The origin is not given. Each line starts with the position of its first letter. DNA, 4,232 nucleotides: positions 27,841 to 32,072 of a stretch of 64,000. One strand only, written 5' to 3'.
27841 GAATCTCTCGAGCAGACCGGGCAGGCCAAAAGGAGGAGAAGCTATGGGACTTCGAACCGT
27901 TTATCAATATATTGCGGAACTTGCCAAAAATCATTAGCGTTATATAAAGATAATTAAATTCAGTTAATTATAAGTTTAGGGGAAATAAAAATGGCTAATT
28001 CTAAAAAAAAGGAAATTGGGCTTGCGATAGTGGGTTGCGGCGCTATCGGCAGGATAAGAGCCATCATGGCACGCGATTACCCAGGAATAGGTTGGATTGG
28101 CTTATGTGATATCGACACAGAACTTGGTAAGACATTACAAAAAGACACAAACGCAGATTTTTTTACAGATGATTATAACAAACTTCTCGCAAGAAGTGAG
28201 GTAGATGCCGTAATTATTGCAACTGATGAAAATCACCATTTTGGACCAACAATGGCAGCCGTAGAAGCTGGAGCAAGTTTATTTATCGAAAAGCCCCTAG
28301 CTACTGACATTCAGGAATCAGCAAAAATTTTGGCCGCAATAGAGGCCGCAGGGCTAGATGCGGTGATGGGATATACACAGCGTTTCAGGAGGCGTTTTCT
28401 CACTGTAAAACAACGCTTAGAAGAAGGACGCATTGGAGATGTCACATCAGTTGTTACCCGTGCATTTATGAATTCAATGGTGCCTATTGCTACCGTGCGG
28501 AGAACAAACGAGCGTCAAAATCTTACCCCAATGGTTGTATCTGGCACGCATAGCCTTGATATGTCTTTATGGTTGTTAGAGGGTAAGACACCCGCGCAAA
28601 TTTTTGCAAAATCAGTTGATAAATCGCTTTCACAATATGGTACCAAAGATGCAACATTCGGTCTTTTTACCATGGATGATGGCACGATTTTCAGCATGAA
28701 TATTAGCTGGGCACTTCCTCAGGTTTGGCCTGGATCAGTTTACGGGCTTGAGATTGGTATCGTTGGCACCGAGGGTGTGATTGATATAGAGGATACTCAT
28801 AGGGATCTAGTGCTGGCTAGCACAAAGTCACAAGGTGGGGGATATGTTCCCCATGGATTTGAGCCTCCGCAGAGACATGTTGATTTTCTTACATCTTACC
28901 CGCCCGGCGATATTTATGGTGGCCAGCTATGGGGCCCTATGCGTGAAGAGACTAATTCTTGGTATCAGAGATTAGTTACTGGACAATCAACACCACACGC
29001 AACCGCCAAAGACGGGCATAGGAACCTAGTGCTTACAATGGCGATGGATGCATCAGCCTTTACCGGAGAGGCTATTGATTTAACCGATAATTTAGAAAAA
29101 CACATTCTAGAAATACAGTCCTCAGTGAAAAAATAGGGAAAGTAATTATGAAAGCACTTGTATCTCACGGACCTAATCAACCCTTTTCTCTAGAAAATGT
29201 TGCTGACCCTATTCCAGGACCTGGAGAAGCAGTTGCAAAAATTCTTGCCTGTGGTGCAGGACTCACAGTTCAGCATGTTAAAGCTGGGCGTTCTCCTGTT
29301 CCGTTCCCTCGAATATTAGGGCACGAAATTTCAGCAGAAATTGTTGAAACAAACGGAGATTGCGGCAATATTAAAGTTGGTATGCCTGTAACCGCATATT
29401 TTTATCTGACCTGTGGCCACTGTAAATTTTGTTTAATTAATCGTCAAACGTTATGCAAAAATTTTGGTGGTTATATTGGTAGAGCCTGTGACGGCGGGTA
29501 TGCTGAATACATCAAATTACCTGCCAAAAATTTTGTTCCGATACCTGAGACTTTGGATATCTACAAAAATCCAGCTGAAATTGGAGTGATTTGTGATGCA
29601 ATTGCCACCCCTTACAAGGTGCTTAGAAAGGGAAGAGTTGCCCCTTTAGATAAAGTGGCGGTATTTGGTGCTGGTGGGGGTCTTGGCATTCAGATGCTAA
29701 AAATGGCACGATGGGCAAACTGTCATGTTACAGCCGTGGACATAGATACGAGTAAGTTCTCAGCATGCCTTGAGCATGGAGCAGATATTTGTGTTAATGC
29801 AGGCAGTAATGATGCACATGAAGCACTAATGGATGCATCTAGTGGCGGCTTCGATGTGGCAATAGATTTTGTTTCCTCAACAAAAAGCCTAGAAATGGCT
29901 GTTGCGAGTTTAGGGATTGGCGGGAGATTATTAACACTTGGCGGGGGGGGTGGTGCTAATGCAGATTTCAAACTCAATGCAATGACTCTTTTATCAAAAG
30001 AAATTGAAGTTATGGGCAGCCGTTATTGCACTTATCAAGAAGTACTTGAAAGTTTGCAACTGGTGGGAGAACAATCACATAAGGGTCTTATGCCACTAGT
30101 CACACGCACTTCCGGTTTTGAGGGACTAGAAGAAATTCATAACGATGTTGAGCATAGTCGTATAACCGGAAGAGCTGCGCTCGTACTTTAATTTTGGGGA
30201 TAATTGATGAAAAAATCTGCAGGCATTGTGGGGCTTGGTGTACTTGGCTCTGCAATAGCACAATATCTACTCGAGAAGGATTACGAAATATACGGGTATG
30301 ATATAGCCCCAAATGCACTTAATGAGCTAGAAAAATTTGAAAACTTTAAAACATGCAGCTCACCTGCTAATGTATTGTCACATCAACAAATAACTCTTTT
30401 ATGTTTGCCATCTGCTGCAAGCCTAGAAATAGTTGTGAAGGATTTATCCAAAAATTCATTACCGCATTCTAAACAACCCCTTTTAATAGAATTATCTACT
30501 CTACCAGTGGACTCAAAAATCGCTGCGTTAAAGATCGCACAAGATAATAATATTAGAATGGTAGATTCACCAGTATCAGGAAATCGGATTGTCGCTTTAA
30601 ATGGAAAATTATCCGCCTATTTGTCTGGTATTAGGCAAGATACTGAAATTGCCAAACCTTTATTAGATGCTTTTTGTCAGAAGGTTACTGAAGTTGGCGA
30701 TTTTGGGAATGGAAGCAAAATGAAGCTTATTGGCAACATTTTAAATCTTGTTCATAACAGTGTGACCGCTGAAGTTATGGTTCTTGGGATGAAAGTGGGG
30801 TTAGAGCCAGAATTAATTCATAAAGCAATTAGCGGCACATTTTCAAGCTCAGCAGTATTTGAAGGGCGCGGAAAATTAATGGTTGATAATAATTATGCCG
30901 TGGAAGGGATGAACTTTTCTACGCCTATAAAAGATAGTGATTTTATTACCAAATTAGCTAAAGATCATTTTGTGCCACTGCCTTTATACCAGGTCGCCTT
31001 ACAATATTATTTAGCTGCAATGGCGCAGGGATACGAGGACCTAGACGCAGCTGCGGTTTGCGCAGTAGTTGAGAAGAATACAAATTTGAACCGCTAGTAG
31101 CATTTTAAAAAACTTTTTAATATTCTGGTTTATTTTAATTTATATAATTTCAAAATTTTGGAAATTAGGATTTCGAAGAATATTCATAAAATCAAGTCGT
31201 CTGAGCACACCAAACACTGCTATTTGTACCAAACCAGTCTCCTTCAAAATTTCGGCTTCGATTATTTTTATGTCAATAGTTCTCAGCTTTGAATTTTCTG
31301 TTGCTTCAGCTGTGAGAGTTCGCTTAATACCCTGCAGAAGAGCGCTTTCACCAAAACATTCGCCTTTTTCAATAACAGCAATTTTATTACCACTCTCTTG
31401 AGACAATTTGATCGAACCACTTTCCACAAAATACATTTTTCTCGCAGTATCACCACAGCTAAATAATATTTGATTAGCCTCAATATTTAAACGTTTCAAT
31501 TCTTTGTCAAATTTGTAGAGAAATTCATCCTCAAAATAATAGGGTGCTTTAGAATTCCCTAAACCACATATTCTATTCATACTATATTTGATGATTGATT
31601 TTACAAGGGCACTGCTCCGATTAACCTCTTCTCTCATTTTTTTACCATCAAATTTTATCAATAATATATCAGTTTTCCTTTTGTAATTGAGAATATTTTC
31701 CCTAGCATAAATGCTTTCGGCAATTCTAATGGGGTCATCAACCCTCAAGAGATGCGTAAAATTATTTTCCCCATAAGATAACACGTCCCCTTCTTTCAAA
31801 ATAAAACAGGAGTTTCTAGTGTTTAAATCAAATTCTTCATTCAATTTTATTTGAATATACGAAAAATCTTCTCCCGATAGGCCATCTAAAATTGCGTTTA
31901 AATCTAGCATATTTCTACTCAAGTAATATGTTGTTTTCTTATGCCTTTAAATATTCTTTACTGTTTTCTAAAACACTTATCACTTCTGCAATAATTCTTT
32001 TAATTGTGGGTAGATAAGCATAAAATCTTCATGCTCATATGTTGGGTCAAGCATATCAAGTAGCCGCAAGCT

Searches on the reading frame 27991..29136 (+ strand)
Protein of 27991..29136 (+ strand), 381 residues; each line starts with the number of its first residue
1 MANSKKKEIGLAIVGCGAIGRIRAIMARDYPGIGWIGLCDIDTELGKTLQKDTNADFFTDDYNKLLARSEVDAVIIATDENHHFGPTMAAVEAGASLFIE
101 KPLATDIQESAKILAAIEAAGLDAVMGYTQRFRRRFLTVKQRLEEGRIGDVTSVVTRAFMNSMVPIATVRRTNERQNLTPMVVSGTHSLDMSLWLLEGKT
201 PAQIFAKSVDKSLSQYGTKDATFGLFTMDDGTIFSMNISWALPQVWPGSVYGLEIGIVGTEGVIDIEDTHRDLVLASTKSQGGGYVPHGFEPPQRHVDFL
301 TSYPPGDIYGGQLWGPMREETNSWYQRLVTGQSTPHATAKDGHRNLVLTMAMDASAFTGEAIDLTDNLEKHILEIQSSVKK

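Call 52: search_protein_families(library=pfam, proteins=[window:27991-29136:+], max_evalue=0.001)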
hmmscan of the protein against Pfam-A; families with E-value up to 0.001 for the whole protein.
window:27991-29136:+ (381 aa): 3 families
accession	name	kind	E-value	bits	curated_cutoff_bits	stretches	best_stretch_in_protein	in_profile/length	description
PF01408.29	GFO_IDH_MocA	-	3.8e-18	66.7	24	1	10-124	2-116/120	Oxidoreductase family, NAD-binding Rossmann fold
PF22725.1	GFO_IDH_MocA_C3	-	9.3e-14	51.9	27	1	136-264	1-123/124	GFO/IDH/MocA C-terminal domain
PF02894.22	GFO_IDH_MocA_C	-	1.9e-07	31.6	22.9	1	140-362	1-216/218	Oxidoreductase family, C-terminal alpha/beta domain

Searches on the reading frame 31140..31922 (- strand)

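Call 52: search_protein_families(library=pfam, proteins=[window:31140-31922:-], max_evalue=0.001)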
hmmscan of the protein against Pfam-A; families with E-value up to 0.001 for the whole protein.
window:31140-31922:- (260 aa): 1 family
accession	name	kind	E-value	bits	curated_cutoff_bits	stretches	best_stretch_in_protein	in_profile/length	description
PF00027.35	cNMP_binding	-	3.6e-16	59.3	27.5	1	146-220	3-81/89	Cyclic nucleotide-binding domain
